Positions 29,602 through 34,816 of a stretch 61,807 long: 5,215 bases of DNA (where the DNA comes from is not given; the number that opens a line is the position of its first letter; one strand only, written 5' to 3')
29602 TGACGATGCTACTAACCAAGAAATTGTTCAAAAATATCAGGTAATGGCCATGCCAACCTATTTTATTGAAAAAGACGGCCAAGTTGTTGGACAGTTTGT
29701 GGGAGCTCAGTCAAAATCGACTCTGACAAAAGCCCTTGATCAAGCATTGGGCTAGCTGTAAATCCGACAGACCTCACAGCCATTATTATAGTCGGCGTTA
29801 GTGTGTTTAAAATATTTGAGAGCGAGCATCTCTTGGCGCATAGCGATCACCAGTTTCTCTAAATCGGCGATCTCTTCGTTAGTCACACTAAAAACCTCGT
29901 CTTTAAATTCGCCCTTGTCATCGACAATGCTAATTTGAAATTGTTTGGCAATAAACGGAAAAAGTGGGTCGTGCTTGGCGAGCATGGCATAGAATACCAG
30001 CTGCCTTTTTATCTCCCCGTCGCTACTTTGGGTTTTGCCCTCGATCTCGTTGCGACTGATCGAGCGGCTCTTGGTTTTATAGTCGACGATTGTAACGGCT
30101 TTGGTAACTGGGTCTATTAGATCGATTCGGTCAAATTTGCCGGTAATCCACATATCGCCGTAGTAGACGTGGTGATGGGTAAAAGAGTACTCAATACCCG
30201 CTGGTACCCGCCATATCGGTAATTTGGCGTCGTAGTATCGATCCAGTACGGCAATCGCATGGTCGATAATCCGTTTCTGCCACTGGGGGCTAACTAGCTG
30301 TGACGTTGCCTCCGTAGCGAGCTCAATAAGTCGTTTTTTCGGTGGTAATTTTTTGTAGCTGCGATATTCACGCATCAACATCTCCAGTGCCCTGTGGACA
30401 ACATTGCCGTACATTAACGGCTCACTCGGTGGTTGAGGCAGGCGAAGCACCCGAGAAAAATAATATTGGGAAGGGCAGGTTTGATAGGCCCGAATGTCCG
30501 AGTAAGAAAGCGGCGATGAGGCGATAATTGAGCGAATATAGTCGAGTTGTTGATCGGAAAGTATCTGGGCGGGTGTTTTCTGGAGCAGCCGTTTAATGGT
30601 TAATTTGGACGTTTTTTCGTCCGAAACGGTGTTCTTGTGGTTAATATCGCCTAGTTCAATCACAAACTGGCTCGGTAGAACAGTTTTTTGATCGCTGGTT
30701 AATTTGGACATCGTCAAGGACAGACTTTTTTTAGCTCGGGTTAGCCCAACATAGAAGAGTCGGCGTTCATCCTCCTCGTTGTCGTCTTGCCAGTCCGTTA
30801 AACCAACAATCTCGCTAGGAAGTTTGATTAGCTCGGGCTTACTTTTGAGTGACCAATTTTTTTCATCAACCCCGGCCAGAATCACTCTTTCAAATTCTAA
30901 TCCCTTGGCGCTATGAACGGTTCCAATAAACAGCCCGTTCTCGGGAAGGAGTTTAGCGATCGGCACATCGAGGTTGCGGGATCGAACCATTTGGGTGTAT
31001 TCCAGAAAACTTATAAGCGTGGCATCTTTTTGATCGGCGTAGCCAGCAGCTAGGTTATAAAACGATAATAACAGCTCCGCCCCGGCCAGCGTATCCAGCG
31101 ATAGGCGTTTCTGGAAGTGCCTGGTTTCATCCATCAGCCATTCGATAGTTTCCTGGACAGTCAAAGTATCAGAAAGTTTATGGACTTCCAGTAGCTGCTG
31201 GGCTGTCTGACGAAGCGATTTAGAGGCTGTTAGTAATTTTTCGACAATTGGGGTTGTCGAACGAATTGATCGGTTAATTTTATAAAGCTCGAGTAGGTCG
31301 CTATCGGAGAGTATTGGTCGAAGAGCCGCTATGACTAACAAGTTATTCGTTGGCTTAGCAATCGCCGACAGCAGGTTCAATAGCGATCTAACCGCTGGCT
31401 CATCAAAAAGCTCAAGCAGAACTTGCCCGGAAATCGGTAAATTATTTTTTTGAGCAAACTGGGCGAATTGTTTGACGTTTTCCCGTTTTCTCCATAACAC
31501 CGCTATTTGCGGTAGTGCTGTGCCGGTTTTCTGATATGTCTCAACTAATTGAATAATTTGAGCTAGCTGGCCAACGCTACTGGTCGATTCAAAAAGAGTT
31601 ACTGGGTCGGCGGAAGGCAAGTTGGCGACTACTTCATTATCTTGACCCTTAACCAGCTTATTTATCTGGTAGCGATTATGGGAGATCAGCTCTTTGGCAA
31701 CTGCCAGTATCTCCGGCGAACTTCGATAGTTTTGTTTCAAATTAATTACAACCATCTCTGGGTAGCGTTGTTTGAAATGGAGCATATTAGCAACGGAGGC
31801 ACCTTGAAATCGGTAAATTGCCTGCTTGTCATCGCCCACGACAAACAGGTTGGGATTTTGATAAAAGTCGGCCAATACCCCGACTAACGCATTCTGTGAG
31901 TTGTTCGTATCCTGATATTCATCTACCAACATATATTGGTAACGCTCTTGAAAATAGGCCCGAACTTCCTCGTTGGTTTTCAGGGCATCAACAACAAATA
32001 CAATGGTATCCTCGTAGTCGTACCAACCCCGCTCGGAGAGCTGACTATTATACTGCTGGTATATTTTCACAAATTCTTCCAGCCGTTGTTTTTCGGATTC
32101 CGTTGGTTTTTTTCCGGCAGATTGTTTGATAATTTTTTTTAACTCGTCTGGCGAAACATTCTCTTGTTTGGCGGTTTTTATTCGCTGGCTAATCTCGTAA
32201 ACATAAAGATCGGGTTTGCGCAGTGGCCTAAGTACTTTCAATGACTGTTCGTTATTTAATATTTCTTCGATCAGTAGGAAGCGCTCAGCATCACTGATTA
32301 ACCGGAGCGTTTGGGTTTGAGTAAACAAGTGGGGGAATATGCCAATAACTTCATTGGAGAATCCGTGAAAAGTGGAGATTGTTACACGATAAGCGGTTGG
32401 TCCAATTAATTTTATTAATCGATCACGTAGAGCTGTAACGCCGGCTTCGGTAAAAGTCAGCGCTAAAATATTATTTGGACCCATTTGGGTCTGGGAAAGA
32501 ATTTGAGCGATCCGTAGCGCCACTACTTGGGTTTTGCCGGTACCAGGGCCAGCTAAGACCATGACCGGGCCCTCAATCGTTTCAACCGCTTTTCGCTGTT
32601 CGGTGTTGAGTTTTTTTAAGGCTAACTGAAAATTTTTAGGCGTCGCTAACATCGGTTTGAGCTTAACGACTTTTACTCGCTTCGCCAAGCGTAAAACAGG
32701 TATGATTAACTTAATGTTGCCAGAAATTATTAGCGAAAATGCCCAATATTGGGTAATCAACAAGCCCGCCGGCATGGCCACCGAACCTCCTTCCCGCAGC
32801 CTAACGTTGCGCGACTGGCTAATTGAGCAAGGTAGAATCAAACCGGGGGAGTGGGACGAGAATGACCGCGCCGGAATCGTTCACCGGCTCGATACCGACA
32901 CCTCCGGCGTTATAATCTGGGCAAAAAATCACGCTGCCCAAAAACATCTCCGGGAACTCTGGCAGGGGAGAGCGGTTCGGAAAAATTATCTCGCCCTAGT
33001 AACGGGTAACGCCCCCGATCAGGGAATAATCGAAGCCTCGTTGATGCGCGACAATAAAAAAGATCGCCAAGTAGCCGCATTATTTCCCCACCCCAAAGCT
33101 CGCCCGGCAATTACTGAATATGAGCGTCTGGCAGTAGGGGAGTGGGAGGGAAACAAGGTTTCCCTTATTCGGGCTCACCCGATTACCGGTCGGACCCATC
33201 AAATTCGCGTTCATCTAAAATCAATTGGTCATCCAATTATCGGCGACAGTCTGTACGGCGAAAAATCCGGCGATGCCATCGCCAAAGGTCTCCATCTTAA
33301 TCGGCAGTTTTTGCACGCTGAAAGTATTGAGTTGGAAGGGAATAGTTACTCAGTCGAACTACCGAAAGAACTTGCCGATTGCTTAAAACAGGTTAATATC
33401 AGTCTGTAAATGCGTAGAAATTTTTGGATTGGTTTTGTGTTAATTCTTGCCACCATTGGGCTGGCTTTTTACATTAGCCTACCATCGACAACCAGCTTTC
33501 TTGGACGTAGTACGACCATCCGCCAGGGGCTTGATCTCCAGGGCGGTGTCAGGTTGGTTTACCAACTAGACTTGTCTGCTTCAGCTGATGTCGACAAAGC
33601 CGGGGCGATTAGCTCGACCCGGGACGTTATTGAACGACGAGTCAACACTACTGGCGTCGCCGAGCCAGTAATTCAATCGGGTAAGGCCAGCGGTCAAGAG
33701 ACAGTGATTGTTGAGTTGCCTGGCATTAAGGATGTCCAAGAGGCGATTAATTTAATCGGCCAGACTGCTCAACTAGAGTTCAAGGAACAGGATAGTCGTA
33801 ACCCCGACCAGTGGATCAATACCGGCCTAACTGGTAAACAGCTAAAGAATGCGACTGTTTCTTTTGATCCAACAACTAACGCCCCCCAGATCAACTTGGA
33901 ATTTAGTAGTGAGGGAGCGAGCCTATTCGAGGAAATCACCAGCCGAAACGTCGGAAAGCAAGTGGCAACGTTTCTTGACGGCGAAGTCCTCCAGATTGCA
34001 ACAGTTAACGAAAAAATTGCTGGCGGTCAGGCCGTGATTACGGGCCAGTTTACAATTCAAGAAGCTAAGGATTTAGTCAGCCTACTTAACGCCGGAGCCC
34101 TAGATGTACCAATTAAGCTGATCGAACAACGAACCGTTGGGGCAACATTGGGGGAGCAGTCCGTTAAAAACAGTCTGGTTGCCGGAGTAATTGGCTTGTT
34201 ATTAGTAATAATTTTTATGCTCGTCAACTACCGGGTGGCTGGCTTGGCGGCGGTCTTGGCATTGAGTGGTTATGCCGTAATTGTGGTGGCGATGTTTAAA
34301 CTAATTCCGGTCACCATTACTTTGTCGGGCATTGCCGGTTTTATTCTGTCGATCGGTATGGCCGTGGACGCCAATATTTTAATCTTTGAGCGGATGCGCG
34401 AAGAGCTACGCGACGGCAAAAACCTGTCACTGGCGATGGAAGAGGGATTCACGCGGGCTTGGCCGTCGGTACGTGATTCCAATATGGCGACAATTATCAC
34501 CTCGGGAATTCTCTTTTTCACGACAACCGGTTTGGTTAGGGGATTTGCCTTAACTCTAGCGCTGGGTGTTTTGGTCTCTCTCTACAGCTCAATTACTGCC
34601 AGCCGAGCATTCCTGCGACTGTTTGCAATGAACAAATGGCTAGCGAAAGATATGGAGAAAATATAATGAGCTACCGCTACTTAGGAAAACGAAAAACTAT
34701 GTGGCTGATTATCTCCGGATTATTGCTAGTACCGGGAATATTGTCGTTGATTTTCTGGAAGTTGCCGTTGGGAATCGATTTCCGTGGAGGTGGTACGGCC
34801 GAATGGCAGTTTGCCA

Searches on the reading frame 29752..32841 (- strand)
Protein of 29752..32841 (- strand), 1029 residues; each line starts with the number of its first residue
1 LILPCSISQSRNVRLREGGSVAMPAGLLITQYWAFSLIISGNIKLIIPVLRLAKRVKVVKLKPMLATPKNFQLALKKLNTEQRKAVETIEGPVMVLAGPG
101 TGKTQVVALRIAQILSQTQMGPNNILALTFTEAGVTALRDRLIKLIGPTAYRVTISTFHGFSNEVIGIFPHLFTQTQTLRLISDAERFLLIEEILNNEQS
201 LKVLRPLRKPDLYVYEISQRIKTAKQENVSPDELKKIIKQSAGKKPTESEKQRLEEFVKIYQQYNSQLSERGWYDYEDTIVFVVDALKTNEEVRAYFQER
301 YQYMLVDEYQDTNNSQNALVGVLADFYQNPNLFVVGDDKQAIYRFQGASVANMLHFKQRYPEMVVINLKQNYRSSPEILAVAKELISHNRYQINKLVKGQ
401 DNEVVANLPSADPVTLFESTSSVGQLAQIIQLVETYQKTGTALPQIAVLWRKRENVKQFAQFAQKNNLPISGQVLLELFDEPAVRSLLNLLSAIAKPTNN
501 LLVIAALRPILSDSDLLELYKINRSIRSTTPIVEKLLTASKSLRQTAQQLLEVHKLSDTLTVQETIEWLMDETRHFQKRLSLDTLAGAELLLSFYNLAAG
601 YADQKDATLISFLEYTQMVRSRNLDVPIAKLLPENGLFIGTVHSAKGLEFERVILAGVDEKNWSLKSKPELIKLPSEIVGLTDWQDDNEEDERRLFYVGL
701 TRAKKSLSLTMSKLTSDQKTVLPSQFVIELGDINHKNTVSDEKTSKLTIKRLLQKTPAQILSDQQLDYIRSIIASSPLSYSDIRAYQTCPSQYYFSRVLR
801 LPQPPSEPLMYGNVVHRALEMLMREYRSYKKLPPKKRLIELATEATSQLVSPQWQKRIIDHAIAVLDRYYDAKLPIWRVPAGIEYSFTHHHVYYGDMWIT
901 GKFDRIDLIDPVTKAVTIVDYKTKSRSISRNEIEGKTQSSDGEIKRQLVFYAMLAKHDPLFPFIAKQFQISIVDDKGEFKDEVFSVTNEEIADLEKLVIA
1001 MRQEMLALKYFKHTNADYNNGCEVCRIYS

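Call 41: search_protein_families(library=pfam, max_evalue=0.00001, proteins=[window:29752-32841:-])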
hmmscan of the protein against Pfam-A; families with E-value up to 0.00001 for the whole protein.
window:29752-32841:- (1029 aa): 6 families
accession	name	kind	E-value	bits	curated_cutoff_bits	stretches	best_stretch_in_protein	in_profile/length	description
PF00580.27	UvrD-helicase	-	1.4e-66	225.4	23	1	78-361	1-271/271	UvrD/REP helicase N-terminal domain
PF13361.12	UvrD_C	-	1.1e-32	114.2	25.6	1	366-712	1-348/350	UvrD-like helicase C-terminal domain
PF12705.13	PDDEXK_1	-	2.4e-25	90.3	22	1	778-1026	2-241/247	PD-(D/E)XK nuclease superfamily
PF13245.12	AAA_19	-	8.3e-18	65.3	25.1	1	82-345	1-133/134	AAA domain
PF13538.12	UvrD_C_2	-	3.1e-10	40.2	27.4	0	684-709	26-51/52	UvrD-like helicase C-terminal domain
PF21445.3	ADDB_N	-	4.7e-09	36.3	26.6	1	100-324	7-221/290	ADDB, N-terminal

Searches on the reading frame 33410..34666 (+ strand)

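Call 41: search_protein_families(library=pfam, max_evalue=0.00001, proteins=[window:33410-34666:+])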
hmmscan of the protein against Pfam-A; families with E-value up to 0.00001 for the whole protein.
window:33410-34666:+ (418 aa): 4 families
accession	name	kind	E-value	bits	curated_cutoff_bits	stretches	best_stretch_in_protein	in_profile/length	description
PF22599.2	SecDF_P1_head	-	3.5e-31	107.9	27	1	138-233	19-114/114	SecDF, P1 head subdomain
PF21760.3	SecD_1st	-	2.5e-21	75.3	27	1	68-128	2-59/60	Protein translocase subunit SecDF, P1 domain, N-terminal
PF02355.23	SecD_SecF_C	-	1.1e-17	64.5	20.5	1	235-404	13-185/189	Protein export membrane protein SecD/SecF, C-terminal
PF03176.21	MMPL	-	1.2e-11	44.6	20.5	1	250-411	140-308/333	MMPL family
